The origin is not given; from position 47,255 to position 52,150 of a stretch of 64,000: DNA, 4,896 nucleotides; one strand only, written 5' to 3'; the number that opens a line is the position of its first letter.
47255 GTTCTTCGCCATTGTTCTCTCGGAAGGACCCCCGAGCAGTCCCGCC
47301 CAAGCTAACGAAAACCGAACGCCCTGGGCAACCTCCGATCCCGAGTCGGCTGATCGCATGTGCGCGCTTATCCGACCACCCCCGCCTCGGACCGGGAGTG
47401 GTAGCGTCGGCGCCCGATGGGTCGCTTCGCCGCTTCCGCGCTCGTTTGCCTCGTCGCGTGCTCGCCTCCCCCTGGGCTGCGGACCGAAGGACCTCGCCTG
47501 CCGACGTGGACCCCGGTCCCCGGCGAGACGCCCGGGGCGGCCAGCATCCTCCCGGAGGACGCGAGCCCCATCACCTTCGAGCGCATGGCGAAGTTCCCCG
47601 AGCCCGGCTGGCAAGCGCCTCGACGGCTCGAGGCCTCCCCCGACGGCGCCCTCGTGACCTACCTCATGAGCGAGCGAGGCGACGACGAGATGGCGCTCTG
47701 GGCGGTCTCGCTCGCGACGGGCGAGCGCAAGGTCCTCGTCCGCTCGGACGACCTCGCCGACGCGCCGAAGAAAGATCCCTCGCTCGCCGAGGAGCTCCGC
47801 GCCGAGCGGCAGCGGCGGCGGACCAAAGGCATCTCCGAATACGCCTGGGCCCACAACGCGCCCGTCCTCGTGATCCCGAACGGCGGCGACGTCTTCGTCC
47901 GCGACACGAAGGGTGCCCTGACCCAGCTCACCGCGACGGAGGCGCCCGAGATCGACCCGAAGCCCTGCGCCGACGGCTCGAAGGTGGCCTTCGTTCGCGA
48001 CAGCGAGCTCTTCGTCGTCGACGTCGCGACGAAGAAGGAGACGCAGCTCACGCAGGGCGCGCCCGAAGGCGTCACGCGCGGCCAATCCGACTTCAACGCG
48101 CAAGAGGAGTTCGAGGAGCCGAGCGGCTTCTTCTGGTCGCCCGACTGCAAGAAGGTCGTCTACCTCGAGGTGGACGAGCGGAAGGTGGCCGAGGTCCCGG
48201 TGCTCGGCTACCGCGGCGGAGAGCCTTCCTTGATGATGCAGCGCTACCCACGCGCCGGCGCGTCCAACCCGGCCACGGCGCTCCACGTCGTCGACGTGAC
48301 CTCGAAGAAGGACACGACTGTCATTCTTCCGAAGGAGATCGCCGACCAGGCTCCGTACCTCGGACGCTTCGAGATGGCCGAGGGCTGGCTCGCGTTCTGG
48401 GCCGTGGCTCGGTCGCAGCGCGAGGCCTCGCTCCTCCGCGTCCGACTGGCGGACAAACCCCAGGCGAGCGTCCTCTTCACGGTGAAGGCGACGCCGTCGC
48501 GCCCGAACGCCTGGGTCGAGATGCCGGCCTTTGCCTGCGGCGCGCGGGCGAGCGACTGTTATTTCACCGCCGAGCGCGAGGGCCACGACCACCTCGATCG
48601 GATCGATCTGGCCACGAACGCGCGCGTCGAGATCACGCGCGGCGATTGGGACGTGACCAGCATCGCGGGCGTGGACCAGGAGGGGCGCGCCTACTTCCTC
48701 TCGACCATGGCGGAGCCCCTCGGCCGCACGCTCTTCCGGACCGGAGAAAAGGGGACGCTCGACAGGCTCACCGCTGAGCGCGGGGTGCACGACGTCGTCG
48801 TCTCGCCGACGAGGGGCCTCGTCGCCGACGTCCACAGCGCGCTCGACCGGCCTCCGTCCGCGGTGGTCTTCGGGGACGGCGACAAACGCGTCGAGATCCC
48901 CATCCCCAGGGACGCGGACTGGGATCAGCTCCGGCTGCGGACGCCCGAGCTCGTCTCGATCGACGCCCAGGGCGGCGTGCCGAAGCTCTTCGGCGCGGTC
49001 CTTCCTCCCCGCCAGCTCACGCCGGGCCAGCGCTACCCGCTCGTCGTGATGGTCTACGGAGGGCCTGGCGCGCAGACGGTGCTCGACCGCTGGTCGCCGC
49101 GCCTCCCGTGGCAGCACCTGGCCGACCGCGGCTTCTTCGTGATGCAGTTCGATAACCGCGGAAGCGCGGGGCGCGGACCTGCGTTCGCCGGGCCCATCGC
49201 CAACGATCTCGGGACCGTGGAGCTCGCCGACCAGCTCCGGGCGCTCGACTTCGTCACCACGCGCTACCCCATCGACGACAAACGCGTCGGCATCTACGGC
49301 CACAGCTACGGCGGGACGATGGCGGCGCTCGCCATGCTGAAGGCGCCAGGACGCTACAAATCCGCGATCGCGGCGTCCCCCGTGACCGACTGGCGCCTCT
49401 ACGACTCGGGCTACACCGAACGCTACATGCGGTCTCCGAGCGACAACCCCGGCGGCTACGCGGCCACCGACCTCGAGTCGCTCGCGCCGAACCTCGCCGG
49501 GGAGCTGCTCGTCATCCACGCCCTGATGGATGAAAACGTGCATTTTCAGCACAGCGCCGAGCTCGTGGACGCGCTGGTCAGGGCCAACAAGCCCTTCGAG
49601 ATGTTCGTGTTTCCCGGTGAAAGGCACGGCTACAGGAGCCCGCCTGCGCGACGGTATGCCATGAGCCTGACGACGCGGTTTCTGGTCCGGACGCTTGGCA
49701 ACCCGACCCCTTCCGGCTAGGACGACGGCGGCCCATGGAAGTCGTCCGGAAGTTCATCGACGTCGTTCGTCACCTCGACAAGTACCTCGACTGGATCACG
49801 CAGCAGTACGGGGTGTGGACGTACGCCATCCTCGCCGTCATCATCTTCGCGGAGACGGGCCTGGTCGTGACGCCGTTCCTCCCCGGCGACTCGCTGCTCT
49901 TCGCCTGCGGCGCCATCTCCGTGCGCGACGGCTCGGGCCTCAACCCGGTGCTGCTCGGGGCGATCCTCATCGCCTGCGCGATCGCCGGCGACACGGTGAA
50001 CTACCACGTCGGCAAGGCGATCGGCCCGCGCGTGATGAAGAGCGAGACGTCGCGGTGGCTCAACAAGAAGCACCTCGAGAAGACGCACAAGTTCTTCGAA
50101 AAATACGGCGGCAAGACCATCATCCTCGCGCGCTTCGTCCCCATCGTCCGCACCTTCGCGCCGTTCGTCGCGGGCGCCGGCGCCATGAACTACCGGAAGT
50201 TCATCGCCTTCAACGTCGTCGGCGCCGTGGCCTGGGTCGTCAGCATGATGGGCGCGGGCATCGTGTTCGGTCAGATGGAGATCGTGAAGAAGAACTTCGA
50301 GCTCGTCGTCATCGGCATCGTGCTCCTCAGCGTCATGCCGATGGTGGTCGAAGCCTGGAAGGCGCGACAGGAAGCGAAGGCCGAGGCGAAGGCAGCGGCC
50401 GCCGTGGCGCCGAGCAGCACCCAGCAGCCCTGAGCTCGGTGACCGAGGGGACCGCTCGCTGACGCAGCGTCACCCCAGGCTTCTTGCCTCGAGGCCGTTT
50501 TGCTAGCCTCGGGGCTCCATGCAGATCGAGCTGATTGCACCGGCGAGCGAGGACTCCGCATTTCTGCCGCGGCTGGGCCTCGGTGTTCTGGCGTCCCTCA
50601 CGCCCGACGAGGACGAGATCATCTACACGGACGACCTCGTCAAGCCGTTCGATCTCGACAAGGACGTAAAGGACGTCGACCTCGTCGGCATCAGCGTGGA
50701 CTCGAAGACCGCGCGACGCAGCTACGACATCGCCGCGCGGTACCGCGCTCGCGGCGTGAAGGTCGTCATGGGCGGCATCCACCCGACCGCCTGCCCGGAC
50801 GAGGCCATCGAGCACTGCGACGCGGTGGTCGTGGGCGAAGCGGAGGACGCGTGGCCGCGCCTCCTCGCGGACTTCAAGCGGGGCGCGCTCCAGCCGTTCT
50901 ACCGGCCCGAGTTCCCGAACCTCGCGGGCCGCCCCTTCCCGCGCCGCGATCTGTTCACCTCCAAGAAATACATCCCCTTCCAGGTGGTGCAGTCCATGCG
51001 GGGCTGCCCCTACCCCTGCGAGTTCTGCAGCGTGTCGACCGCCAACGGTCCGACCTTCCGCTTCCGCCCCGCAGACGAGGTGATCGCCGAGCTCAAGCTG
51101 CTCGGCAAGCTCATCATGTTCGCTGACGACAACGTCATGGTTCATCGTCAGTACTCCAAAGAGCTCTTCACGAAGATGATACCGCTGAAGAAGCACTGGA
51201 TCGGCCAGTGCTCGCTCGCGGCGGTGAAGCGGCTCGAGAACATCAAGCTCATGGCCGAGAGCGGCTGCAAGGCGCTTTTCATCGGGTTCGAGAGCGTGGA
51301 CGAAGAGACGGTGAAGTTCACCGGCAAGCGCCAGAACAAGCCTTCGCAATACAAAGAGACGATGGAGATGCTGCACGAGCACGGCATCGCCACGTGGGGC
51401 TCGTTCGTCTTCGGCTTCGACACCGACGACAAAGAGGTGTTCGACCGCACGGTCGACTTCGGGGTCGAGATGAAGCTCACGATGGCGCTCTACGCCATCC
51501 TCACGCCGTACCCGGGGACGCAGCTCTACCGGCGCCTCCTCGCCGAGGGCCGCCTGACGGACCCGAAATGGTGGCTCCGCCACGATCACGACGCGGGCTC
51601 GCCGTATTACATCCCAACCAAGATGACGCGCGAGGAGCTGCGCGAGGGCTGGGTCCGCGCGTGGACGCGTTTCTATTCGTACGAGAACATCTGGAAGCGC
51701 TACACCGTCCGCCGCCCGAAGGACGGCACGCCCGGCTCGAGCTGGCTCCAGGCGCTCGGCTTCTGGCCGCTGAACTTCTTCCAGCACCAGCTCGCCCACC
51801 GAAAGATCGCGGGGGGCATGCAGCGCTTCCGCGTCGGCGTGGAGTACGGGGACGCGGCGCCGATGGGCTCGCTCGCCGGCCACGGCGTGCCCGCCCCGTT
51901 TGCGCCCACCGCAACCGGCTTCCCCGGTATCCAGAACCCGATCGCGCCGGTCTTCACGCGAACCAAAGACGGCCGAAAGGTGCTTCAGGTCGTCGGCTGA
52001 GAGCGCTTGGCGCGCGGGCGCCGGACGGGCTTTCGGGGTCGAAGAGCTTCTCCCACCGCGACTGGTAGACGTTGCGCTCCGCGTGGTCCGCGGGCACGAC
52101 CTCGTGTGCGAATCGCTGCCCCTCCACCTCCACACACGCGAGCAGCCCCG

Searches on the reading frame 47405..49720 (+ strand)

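Call 73: search_protein_families(library=pfam, proteins=[window:47405-49720:+], max_evalue=0.0001)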
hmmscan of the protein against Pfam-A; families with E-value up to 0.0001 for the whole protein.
window:47405-49720:+ (771 aa): 7 families
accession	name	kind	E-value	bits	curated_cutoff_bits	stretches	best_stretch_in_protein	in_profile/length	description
PF00930.27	DPPIV_N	-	2.2e-56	191.6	22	1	162-484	24-354/354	Dipeptidyl peptidase IV (DPP IV) N-terminal region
PF00326.27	Peptidase_S9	-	9.7e-51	172.7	22.6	1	570-766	8-212/213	Prolyl oligopeptidase family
PF02129.25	Peptidase_S15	-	9.6e-12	45.6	23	1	538-680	13-148/262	X-Pro dipeptidyl-peptidase (S15 family)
PF12146.15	Hydrolase_4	-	4e-10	39.8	27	1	570-666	25-116/239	Serine aminopeptidase, S33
PF00561.26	Abhydrolase_1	-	8.7e-10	39.1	25.8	1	545-667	1-120/245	alpha/beta hydrolase fold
PF00756.26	Esterase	-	5.7e-07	30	22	1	614-662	103-151/251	Putative esterase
PF01738.24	DLH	-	1.7e-06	28.3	21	1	607-751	77-197/217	Dienelactone hydrolase family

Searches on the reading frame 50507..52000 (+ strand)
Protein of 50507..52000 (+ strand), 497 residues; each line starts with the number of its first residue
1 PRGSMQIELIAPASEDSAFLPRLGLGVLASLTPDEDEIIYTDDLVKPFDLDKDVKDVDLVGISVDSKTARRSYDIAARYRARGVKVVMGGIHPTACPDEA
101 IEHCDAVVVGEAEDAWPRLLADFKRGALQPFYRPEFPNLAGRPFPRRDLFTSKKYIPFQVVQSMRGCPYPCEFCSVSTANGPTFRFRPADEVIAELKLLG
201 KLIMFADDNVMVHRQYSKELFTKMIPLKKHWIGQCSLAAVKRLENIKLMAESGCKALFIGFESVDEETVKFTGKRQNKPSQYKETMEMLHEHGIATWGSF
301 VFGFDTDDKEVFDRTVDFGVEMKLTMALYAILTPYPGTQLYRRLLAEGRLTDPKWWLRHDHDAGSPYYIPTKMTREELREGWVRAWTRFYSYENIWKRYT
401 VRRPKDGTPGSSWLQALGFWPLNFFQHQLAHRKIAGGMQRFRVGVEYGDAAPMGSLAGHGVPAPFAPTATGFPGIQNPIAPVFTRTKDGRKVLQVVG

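Call 73: search_protein_families(library=pfam, proteins=[window:50507-52000:+], max_evalue=0.0001)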
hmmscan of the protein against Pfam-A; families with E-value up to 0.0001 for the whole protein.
window:50507-52000:+ (497 aa): 3 families
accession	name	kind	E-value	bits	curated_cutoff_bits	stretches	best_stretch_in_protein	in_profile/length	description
PF04055.27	Radical_SAM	-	2.9e-19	70.3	29.5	1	162-317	2-164/166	Radical SAM superfamily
PF02310.24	B12-binding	-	4.8e-14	52.7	32.1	1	21-119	13-120/121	B12 binding domain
PF13282.11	DUF4070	-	1.3e-07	32.2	22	1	338-399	1-58/144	Domain of unknown function (DUF4070)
